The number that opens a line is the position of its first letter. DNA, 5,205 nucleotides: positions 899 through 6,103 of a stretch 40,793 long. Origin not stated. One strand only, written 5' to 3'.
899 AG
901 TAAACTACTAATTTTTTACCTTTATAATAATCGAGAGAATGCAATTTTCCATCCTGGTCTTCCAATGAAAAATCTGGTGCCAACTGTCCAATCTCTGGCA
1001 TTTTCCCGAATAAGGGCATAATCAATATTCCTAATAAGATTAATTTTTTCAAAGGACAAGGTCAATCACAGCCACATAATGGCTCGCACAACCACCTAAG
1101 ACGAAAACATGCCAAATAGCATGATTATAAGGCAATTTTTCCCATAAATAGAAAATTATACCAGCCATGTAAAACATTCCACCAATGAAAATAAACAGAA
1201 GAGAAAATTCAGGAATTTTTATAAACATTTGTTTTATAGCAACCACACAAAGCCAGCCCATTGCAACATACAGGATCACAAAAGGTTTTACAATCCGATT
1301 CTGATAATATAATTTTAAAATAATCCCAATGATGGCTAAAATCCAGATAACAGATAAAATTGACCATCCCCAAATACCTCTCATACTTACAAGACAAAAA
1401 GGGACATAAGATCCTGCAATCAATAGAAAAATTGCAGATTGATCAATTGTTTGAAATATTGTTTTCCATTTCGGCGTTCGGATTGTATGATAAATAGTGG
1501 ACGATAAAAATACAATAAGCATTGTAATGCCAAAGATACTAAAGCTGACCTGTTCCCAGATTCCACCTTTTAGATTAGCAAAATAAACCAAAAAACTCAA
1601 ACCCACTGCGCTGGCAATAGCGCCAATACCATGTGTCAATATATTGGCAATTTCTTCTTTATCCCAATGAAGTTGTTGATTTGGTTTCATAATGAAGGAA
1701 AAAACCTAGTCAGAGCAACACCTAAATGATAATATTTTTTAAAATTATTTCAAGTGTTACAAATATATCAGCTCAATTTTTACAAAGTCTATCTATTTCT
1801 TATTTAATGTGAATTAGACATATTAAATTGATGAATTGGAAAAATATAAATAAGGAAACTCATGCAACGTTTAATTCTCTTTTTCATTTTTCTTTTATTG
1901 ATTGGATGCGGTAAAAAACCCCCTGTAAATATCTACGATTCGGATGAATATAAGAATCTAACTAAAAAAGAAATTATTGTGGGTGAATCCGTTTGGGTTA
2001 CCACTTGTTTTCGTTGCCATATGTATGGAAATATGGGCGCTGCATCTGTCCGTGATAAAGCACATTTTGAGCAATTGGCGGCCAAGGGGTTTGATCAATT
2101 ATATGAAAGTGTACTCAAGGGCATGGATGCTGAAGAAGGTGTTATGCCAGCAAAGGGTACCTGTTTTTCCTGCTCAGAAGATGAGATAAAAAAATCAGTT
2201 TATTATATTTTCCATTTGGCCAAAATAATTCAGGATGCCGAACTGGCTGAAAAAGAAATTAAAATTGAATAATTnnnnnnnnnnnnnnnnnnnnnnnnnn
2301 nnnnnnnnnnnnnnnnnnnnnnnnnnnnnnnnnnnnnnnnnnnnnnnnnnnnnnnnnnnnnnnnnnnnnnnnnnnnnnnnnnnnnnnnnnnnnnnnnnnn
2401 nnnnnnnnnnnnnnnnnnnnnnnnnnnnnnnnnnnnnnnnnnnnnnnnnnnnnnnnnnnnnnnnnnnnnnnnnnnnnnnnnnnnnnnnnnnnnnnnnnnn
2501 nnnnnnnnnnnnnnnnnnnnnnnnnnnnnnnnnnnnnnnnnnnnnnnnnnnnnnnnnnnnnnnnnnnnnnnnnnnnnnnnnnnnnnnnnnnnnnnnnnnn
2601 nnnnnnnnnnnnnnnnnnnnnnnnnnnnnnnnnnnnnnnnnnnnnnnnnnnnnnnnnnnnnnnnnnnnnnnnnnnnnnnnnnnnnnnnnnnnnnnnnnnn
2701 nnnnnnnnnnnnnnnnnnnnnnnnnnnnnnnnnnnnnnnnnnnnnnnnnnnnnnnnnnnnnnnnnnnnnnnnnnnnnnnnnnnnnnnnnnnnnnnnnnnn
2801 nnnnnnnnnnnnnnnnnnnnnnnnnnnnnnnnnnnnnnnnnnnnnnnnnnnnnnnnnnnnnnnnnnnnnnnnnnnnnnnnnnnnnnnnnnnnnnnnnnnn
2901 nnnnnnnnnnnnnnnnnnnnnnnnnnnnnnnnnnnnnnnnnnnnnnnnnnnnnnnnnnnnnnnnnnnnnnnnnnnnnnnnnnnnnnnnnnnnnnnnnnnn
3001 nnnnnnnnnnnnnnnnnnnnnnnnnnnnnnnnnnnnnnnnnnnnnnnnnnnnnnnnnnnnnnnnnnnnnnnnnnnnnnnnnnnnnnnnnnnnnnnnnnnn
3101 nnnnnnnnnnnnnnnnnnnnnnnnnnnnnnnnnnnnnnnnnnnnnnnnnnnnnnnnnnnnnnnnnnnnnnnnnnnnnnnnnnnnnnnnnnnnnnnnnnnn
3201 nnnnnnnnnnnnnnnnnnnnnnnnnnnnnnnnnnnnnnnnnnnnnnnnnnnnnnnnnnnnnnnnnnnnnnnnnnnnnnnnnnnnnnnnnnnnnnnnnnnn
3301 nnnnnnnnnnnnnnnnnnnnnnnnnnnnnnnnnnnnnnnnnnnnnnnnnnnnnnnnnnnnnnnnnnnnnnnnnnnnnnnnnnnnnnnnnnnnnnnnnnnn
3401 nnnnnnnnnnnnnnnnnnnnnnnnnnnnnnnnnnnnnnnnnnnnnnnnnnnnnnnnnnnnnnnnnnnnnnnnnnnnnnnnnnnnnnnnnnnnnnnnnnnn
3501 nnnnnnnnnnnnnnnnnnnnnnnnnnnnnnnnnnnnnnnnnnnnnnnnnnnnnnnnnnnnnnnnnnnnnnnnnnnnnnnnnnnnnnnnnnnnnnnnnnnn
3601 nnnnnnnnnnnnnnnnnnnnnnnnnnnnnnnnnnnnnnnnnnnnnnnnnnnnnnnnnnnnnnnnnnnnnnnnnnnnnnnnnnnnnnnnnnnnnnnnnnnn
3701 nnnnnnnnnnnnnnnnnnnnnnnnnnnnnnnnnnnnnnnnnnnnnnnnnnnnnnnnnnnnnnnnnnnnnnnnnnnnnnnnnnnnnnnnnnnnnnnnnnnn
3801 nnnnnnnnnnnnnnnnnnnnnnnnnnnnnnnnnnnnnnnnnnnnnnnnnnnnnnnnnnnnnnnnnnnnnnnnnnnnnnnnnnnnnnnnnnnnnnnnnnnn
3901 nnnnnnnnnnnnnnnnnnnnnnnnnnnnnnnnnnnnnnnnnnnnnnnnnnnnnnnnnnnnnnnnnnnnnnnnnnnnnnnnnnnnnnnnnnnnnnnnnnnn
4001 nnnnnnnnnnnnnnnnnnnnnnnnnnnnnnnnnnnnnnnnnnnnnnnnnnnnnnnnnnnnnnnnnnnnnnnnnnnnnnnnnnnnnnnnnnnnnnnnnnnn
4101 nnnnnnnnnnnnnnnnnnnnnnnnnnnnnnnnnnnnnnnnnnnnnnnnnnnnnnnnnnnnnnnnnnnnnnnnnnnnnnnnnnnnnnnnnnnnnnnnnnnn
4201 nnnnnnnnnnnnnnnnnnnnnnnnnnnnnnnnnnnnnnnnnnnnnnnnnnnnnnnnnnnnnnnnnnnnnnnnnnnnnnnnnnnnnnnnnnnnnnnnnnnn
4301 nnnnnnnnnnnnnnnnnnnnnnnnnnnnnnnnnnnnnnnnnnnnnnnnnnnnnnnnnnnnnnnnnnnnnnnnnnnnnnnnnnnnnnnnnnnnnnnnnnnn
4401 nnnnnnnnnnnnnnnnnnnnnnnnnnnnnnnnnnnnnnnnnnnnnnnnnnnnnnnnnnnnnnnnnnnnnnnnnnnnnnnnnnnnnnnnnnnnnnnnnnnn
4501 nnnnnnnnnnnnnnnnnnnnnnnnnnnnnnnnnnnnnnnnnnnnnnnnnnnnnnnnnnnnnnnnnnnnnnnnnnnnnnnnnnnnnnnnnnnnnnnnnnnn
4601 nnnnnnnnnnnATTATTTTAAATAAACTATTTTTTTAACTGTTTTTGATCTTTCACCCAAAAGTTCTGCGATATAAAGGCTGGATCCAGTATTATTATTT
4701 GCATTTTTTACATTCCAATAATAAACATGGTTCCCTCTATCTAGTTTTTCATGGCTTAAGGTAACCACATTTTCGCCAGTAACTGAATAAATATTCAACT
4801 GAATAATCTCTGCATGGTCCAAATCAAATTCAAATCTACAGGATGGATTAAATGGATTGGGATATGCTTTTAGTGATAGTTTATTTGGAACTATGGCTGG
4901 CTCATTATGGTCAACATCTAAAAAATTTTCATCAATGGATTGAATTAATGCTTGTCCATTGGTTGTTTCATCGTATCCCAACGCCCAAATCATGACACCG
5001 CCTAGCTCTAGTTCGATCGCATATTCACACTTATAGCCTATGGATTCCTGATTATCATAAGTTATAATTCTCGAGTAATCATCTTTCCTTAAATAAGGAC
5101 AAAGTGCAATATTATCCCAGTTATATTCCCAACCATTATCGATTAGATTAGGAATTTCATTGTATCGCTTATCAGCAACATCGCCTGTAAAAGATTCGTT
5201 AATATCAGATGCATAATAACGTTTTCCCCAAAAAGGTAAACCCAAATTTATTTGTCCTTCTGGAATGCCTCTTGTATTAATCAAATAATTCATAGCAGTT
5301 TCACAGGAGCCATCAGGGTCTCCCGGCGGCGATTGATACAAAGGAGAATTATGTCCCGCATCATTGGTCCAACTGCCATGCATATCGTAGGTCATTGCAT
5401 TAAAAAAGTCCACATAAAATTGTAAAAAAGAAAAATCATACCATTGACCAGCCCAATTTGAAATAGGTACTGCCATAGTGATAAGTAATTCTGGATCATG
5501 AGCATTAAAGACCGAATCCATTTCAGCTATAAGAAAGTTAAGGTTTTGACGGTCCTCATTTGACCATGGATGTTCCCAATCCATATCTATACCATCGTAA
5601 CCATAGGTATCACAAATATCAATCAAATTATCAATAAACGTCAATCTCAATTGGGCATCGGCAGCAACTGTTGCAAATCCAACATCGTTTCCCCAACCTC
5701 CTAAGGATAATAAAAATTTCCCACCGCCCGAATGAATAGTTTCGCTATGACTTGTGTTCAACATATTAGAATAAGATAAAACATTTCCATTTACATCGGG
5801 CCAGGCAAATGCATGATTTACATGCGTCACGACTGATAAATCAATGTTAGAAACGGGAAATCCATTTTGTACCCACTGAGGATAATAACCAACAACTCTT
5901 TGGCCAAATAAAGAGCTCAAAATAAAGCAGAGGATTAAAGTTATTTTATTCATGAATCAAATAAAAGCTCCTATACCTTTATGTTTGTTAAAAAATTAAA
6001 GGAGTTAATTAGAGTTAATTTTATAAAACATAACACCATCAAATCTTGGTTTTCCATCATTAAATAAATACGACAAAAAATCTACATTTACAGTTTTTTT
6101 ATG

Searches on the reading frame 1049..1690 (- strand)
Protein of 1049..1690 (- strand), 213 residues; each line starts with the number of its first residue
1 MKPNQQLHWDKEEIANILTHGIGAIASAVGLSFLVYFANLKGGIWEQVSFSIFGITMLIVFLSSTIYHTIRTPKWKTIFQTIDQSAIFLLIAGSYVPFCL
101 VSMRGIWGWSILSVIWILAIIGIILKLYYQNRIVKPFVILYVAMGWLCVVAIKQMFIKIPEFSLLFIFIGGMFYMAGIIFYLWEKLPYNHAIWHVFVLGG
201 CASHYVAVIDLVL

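Call 8: search_protein_families(library=pfam, proteins=[window:1049-1690:-])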
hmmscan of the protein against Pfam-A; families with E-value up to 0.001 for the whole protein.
window:1049-1690:- (213 aa): 1 family
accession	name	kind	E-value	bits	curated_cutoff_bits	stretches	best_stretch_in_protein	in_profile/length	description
PF03006.26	HlyIII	-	1.9e-39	136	26.2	1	11-205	4-224/224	Haemolysin-III related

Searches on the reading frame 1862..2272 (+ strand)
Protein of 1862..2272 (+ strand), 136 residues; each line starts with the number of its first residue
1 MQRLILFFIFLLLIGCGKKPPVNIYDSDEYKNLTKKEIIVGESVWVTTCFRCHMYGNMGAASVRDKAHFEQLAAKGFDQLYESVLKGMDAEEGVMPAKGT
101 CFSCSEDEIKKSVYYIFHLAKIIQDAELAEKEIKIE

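Call 8: search_protein_families(library=pfam, proteins=[window:1862-2272:+])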
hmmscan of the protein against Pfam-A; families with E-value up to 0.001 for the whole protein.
window:1862-2272:+ (136 aa): 1 family
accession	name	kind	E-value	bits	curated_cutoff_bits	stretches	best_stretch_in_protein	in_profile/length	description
PF13442.11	Cytochrome_CBB3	-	3.8e-09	37.2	27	1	41-116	6-68/68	Cytochrome C oxidase, cbb3-type, subunit III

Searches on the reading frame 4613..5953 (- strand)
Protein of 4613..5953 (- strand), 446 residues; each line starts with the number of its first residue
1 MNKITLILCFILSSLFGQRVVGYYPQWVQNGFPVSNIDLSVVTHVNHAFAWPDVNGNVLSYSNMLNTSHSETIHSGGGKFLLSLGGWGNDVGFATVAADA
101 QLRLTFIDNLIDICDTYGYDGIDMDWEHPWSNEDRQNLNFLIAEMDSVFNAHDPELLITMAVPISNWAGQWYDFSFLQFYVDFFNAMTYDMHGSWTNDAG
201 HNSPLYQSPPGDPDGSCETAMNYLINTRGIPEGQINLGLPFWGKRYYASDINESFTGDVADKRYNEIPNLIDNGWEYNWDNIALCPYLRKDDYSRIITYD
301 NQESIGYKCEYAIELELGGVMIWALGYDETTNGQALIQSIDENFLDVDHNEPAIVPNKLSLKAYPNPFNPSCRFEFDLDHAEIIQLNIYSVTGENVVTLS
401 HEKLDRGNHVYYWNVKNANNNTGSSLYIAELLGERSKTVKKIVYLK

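Call 8: search_protein_families(library=pfam, proteins=[window:4613-5953:-])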
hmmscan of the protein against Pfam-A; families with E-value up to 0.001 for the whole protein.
window:4613-5953:- (446 aa): 2 families
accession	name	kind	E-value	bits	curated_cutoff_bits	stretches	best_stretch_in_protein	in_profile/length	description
PF00704.34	Glyco_hydro_18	-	2.9e-65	221.5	29.6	1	19-328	1-317/317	Glycosyl hydrolases family 18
PF18962.6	Por_Secre_tail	-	0.00037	21.2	27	0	364-443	2-74/75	Secretion system C-terminal sorting domain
